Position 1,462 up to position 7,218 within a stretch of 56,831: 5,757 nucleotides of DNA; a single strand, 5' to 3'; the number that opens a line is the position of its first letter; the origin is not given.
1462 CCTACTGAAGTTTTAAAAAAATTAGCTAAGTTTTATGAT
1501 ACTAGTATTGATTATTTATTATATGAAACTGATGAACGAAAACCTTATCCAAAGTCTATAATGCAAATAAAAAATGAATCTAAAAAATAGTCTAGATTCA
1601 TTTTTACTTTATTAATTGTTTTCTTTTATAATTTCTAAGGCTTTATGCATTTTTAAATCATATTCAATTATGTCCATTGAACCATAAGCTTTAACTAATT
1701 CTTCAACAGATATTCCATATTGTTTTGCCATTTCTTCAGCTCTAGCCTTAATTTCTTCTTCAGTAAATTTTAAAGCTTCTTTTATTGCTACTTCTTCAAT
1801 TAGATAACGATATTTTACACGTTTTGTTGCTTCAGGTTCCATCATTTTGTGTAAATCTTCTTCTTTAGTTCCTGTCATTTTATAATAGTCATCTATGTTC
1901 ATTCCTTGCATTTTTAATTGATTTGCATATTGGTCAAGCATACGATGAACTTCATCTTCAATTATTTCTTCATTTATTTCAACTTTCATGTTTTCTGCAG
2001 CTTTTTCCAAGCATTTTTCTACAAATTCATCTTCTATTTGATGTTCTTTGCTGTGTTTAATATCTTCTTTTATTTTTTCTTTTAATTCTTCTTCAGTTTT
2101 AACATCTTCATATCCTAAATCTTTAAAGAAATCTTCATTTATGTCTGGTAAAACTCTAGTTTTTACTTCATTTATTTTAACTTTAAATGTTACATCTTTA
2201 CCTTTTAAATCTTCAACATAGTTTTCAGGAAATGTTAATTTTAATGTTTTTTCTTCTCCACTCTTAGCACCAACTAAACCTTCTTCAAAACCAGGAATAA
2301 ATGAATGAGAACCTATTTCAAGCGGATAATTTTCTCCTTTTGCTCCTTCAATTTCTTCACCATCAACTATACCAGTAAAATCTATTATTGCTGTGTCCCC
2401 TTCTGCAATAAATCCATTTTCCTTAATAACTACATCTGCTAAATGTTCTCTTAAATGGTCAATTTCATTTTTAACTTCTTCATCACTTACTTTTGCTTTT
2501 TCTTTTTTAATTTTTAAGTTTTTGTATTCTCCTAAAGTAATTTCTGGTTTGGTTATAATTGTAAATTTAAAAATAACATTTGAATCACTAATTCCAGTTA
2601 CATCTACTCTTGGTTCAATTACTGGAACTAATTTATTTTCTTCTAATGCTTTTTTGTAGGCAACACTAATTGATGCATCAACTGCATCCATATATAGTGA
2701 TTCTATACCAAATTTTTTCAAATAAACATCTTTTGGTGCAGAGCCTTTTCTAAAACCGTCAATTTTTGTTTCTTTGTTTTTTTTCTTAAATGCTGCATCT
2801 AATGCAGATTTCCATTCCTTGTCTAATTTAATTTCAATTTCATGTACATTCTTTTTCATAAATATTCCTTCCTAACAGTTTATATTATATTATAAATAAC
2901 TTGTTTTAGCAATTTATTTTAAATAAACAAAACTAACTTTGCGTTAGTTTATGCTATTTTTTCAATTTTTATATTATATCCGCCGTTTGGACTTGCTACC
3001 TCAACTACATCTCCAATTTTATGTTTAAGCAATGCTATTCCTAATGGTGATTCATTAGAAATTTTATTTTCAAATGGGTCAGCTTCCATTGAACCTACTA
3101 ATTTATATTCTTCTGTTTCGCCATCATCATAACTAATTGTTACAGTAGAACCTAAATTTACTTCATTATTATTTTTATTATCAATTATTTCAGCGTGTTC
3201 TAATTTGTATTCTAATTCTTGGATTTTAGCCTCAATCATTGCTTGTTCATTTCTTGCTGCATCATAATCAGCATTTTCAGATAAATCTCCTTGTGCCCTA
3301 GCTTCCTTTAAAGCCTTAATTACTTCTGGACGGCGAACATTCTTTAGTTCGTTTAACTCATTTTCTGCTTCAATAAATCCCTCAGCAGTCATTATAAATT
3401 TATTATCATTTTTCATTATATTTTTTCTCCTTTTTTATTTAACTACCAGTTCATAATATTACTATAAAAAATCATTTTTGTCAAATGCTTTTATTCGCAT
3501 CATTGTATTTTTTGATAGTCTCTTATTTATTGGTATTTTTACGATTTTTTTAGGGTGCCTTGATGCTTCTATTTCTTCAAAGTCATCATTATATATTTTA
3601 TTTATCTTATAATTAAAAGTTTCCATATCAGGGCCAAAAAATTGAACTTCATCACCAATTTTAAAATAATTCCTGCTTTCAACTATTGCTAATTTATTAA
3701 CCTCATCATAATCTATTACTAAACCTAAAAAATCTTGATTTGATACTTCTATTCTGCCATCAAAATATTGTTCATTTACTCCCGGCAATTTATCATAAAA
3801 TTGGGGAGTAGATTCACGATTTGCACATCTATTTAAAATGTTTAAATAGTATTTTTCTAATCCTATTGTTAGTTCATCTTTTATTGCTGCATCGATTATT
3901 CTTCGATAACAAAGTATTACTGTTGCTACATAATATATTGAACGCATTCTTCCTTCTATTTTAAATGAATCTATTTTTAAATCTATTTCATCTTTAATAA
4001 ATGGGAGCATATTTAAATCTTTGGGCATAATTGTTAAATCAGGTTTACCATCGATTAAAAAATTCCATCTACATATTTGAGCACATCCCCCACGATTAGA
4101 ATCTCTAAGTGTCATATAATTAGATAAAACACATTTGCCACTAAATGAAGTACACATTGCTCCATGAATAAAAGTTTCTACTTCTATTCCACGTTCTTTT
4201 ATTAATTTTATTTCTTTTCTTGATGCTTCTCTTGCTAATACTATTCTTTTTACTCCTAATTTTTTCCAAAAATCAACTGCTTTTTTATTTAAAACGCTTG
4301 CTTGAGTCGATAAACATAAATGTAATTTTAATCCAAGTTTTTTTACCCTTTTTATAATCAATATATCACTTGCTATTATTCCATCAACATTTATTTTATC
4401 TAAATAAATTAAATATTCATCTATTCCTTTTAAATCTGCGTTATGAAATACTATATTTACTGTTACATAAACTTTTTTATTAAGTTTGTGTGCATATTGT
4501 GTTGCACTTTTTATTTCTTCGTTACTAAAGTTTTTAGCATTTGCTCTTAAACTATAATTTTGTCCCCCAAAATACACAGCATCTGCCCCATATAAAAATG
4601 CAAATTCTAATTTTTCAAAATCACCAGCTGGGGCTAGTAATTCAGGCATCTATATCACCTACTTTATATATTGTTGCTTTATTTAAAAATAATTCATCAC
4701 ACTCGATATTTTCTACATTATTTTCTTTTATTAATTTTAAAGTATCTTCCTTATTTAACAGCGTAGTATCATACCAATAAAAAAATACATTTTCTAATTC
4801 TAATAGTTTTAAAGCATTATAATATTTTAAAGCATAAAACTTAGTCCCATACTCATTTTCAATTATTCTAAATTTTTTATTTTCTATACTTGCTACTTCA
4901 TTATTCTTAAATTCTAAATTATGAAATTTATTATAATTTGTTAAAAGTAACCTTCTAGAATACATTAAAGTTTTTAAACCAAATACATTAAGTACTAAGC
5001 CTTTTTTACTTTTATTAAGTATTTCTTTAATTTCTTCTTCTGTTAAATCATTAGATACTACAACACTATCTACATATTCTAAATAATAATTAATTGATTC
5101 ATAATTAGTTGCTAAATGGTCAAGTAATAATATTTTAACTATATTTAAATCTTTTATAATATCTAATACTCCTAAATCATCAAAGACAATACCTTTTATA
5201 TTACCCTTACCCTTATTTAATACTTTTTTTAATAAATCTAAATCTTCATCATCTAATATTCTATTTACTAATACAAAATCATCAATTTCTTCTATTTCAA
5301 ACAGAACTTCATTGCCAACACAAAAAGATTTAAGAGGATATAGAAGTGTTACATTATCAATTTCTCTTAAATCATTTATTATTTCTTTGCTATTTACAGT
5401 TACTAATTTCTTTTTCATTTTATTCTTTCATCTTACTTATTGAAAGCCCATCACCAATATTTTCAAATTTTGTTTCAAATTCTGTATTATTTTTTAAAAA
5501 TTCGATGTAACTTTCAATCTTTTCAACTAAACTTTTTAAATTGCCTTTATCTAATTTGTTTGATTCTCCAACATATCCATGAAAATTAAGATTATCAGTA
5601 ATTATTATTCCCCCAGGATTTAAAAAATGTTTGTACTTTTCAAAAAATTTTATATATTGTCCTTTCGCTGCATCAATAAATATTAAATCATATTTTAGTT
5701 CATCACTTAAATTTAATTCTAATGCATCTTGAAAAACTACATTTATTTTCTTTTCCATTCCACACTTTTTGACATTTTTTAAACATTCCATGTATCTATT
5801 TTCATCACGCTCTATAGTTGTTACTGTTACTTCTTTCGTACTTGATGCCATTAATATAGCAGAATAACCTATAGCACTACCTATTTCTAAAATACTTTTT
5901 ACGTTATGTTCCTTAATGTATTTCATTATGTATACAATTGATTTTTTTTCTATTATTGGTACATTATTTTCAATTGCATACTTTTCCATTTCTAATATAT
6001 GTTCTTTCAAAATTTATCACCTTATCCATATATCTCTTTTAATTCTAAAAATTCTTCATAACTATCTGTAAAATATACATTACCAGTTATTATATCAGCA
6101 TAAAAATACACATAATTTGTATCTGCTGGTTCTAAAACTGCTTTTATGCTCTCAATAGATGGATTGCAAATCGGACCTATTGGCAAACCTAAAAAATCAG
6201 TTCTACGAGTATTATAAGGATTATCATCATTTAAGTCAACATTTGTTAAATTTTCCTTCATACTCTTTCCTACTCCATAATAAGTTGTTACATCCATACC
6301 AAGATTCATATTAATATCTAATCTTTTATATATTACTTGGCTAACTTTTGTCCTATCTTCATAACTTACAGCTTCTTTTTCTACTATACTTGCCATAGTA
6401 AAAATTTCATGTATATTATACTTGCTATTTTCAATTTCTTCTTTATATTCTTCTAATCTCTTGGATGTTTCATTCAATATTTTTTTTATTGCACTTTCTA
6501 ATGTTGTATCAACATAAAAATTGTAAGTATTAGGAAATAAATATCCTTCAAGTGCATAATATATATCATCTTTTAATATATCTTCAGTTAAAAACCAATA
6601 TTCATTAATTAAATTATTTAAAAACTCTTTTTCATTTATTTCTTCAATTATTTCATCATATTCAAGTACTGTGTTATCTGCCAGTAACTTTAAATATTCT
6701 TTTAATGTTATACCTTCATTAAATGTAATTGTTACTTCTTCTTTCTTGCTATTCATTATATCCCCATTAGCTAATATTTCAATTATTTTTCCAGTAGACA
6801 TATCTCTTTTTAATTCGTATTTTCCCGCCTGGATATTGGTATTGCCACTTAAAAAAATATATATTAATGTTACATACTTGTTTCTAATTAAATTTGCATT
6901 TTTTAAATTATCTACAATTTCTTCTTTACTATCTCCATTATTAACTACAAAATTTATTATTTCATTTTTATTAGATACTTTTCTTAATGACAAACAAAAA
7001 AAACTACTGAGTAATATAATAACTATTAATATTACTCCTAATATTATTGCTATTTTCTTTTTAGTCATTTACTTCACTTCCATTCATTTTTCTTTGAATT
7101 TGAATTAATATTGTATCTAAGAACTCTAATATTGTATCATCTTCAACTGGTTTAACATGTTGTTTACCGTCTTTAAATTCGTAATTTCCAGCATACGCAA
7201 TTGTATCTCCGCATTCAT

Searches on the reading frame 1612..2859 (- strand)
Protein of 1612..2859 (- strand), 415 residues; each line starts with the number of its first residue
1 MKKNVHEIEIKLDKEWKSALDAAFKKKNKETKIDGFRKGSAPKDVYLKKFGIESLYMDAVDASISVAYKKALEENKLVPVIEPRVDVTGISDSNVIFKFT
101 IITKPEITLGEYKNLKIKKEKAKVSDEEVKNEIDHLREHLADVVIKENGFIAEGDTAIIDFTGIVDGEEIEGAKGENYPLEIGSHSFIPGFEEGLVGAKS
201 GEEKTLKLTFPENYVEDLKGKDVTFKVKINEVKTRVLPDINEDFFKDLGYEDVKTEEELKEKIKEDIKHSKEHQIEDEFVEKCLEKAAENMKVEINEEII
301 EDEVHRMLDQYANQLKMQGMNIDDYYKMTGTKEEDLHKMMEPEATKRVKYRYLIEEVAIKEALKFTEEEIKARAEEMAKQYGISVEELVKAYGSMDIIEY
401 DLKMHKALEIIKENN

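Call 29: search_protein_families(library=pfam, proteins=[window:1612-2859:-], max_evalue=0.00001)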
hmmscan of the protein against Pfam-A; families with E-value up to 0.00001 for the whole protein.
window:1612-2859:- (415 aa): 3 families
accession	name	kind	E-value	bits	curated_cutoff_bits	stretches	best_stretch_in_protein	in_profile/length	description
PF05698.19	Trigger_C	-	3.4e-36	125.2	22.7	1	257-413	3-162/162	Bacterial trigger factor protein (TF) C-terminus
PF05697.18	Trigger_N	-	5.7e-32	111.4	22.2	1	4-136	11-144/144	Bacterial trigger factor protein (TF)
PF00254.34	FKBP_C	-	1.9e-13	51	21.1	1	151-229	5-93/94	FKBP-type peptidyl-prolyl cis-trans isomerase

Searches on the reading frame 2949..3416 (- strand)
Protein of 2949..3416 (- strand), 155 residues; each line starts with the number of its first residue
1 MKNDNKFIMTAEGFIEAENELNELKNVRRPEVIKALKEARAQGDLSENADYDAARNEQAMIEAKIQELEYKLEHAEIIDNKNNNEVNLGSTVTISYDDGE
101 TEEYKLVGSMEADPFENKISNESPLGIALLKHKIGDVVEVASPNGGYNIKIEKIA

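Call 29: search_protein_families(library=pfam, proteins=[window:2949-3416:-], max_evalue=0.00001)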
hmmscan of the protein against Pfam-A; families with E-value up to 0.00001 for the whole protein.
window:2949-3416:- (155 aa): 2 families
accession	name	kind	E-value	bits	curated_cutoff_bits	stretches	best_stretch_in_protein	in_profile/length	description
PF03449.20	GreA_GreB_N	-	3.5e-29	101.3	24.5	1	8-77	2-71/71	Transcription elongation factor, N-terminal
PF01272.25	GreA_GreB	-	1.8e-25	89.1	26.9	1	82-154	2-75/77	Transcription elongation factor, GreA/GreB, C-term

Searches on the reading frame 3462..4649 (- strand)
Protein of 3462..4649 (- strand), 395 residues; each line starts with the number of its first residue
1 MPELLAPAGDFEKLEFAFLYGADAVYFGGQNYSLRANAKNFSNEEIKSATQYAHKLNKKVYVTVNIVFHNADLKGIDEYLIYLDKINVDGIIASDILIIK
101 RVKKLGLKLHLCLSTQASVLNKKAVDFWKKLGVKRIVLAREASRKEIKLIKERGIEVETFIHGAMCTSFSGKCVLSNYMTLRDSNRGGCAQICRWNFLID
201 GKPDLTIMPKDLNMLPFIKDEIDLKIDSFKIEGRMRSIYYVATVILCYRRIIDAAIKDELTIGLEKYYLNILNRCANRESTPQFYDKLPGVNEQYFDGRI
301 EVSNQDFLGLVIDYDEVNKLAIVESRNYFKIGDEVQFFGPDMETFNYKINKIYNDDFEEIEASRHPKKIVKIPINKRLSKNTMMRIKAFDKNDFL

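Call 29: search_protein_families(library=pfam, proteins=[window:3462-4649:-], max_evalue=0.00001)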
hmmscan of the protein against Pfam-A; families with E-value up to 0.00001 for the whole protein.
window:3462-4649:- (395 aa): 2 families
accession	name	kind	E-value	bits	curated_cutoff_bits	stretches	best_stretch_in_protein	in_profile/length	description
PF01136.24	Peptidase_U32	-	8.2e-64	215.5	22.4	1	74-288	2-230/233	Peptidase family U32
PF16325.11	Peptidase_U32_C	-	4.8e-23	81.6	28.2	1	304-385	2-83/83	Peptidase family U32 C-terminal domain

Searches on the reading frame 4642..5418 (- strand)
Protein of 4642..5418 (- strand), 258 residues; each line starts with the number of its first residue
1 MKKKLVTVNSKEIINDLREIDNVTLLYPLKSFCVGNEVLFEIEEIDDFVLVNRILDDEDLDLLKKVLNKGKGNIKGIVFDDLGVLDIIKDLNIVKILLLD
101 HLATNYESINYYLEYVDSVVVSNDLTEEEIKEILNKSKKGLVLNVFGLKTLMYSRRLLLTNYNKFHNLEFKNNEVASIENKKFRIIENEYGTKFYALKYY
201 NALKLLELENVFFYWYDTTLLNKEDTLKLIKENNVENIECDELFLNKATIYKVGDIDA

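Call 29: search_protein_families(library=pfam, proteins=[window:4642-5418:-], max_evalue=0.00001)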
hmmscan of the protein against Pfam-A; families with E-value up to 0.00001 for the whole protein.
window:4642-5418:- (258 aa): 1 family
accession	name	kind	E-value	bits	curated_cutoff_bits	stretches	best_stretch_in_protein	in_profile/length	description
PF01136.24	Peptidase_U32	-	6e-10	39.2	22.4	1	73-199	15-142/233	Peptidase family U32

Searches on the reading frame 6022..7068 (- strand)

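Call 29: search_protein_families(library=pfam, proteins=[window:6022-7068:-], max_evalue=0.00001)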
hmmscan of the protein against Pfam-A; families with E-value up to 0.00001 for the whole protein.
window:6022-7068:- (348 aa): 1 family
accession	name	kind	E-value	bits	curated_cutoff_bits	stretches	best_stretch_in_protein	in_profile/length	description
PF02618.21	YceG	-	2.2e-74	250.9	32.4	1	40-342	1-271/275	YceG-like family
